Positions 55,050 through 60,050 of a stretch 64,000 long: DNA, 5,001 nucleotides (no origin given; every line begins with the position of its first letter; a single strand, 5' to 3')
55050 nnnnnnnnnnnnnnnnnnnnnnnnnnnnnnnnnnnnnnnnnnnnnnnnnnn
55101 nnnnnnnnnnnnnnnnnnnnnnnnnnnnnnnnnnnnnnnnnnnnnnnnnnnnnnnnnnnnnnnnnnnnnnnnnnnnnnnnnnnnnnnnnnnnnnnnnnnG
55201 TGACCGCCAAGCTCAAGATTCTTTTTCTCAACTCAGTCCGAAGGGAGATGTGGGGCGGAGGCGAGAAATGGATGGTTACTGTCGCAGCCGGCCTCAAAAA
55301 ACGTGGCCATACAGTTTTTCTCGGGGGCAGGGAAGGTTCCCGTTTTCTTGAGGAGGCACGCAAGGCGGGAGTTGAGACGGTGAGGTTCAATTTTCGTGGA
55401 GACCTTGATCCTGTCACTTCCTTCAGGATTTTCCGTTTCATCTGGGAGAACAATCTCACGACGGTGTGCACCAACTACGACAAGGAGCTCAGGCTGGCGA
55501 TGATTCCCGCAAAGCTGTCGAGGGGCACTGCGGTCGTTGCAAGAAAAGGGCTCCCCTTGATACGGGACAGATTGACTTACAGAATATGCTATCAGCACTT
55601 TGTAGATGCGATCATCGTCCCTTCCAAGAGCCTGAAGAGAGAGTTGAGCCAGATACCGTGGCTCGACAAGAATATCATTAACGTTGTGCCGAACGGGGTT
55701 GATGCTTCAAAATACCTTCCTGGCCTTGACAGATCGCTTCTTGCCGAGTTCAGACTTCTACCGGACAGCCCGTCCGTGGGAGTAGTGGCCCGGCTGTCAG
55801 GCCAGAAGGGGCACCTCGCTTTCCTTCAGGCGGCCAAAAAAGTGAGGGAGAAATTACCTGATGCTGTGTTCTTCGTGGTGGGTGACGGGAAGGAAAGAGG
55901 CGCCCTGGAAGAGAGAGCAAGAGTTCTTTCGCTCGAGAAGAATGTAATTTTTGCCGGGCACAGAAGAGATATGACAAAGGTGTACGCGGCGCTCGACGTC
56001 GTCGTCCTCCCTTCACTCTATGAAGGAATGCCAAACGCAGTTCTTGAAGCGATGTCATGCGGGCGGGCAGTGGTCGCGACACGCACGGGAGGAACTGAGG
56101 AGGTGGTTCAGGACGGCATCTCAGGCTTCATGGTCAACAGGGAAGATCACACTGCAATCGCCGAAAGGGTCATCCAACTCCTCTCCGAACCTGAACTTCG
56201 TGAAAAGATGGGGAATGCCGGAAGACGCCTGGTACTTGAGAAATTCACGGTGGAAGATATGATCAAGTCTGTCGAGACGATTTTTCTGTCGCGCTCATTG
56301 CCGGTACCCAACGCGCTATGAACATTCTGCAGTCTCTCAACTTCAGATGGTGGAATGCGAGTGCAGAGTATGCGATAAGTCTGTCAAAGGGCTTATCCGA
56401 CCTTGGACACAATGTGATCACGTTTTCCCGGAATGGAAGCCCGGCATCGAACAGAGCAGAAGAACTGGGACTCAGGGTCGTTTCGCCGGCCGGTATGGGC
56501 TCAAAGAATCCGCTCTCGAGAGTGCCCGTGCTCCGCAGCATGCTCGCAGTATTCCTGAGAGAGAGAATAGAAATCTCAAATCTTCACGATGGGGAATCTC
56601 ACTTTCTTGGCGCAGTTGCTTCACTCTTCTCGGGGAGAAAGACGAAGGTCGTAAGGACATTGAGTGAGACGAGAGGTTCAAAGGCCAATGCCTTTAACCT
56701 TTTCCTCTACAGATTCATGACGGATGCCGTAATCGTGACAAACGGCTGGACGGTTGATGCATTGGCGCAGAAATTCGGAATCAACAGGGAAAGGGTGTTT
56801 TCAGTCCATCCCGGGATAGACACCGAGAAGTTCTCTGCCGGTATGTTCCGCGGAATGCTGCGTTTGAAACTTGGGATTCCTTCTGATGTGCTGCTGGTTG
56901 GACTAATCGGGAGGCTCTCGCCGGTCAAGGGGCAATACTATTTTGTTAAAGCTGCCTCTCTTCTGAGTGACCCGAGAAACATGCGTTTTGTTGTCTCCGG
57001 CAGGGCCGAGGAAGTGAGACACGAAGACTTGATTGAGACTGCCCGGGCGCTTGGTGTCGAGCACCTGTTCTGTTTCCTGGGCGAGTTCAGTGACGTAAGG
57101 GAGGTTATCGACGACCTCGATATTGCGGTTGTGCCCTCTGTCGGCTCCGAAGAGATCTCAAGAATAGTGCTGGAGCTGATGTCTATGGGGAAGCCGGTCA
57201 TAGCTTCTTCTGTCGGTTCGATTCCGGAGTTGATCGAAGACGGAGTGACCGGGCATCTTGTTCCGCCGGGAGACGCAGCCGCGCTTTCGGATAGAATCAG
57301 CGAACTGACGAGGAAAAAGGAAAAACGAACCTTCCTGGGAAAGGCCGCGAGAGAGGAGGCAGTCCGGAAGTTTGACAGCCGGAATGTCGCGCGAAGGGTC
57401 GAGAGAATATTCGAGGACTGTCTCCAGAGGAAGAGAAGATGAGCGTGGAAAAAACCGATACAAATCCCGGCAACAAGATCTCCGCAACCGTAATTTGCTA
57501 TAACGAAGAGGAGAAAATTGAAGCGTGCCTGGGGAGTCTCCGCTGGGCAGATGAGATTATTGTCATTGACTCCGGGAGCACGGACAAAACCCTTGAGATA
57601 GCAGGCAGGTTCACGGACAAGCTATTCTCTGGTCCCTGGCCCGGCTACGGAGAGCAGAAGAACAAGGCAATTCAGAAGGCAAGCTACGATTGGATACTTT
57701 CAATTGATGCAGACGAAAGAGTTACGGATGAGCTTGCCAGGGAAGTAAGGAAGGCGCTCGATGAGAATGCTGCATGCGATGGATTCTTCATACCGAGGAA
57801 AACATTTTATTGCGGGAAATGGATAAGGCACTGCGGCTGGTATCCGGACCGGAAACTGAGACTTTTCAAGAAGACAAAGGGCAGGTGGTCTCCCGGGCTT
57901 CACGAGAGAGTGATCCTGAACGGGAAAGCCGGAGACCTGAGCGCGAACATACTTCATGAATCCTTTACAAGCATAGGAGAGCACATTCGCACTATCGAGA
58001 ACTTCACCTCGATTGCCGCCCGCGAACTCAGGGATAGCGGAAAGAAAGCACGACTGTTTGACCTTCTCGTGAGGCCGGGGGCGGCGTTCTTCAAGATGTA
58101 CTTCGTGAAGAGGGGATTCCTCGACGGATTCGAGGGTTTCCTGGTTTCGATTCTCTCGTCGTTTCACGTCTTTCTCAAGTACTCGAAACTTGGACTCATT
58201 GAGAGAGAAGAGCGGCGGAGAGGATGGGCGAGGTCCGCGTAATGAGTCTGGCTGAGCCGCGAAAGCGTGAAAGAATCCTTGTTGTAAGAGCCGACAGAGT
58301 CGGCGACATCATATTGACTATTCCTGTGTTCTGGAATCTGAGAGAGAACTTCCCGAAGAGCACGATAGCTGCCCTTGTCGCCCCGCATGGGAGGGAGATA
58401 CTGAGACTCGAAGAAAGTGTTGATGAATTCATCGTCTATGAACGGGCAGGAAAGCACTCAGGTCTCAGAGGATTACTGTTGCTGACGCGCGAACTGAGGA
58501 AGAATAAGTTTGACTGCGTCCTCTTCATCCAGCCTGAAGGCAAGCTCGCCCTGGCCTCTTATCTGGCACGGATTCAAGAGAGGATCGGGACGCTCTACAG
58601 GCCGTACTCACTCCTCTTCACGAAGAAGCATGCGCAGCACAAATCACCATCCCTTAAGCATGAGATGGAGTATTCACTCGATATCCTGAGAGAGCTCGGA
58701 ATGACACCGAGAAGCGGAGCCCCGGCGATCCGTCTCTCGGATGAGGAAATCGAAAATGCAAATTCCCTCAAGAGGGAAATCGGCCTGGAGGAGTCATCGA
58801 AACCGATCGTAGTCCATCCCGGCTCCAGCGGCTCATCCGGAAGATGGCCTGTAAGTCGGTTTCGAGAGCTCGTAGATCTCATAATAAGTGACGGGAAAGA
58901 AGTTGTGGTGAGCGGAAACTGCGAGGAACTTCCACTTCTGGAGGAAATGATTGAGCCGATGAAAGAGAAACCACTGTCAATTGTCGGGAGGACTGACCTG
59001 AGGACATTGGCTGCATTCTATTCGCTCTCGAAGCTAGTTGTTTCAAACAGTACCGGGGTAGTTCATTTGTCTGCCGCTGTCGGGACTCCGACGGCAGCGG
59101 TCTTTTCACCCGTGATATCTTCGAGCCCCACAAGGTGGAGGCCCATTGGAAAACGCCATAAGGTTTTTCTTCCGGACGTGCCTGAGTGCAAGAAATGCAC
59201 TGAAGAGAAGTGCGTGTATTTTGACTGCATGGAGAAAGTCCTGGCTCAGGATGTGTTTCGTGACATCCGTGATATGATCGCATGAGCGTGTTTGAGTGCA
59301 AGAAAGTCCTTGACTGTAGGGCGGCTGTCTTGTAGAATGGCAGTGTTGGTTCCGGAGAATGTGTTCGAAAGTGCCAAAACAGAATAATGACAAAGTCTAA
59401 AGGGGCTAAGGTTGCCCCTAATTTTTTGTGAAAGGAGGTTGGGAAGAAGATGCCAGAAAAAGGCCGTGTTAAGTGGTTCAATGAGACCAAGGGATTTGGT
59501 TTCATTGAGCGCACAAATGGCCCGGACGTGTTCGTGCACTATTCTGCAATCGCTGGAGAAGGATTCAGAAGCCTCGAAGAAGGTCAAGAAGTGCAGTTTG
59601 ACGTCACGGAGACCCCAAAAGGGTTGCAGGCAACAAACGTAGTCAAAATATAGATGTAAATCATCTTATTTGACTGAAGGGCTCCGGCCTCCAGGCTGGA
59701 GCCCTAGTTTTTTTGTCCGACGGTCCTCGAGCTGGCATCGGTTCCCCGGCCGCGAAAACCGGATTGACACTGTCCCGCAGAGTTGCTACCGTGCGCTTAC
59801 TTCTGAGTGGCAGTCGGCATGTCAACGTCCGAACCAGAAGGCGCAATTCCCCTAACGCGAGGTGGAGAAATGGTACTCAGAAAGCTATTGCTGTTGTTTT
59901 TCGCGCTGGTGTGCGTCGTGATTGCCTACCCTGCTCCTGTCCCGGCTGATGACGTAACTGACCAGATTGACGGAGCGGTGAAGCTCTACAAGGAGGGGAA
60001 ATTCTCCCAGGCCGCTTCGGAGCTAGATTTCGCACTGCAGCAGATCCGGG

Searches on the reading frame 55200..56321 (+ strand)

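Call 25: search_protein_families(library=pfam, proteins=[window:55200-56321:+], max_evalue=1e-8)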
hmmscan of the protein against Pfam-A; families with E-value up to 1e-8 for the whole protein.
window:55200-56321:+ (373 aa): 4 families
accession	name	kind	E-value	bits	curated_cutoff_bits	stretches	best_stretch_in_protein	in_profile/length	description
PF13692.12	Glyco_trans_1_4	-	1.4e-40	139.2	27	1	191-329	2-141/142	Glycosyl transferases group 1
PF00534.26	Glycos_transf_1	-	2.6e-40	138.2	26.4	1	189-343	14-171/172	Glycosyl transferases group 1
PF13439.12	Glyco_transf_4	-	4.7e-12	46.7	28.5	1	18-170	1-169/170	Glycosyltransferase Family 4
PF13524.12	Glyco_trans_1_2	-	4.8e-10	40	25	1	218-356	12-140/144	Glycosyl transferase-like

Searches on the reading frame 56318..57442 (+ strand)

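Call 25: search_protein_families(library=pfam, proteins=[window:56318-57442:+], max_evalue=1e-8)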
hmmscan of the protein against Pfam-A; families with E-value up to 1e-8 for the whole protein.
window:56318-57442:+ (374 aa): 4 families
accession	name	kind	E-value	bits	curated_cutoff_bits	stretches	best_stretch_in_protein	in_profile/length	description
PF13692.12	Glyco_trans_1_4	-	2.2e-30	106.2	27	1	194-331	4-140/142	Glycosyl transferases group 1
PF00534.26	Glycos_transf_1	-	1.1e-28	100.4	26.4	1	184-346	8-171/172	Glycosyl transferases group 1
PF13439.12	Glyco_transf_4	-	6.8e-17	62.4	28.5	1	17-171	6-170/170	Glycosyltransferase Family 4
PF13579.12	Glyco_trans_4_4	-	1.2e-10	42.3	29.7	1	16-166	4-158/158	Glycosyl transferase 4-like domain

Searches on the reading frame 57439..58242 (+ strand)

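Call 25: search_protein_families(library=pfam, proteins=[window:57439-58242:+], max_evalue=1e-8)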
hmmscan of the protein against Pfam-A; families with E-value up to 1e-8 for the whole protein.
window:57439-58242:+ (267 aa): 1 family
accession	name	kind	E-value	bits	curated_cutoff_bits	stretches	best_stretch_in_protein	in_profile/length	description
PF00535.33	Glycos_transf_2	-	5.8e-19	69.1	23.3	1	16-123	2-120/168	Glycosyl transferase family 2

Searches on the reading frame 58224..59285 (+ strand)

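Call 25: search_protein_families(library=pfam, proteins=[window:58224-59285:+], max_evalue=1e-8)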
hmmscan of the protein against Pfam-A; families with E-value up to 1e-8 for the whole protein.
window:58224-59285:+ (353 aa): 1 family
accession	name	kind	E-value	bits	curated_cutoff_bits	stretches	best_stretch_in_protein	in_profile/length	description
PF01075.23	Glyco_transf_9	-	3.8e-29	102.2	22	1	87-331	4-242/247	Glycosyltransferase family 9 (heptosyltransferase)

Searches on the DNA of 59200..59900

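Call 72: search_rna_families(source=window, start=59200, end=59900, threshold=evalue, max_evalue=1)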
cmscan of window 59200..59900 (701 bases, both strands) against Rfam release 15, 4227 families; matches with E-value up to 1: 3.
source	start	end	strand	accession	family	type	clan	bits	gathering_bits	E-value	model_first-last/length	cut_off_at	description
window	59350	59708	+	RF01766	cspA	Cis-reg; thermoregulator;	-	49.6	78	1.4e-11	1-428/428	no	cspA thermoregulator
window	59644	59714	+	RF02353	BjrC68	Gene; sRNA;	-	21.6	39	0.004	1-82/82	no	Bradyrhizobiaceae sRNA BjrC68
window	59606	59705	+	RF00195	RsmY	Gene; sRNA;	CL00106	14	57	0.61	1-121/121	no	RsmY RNA family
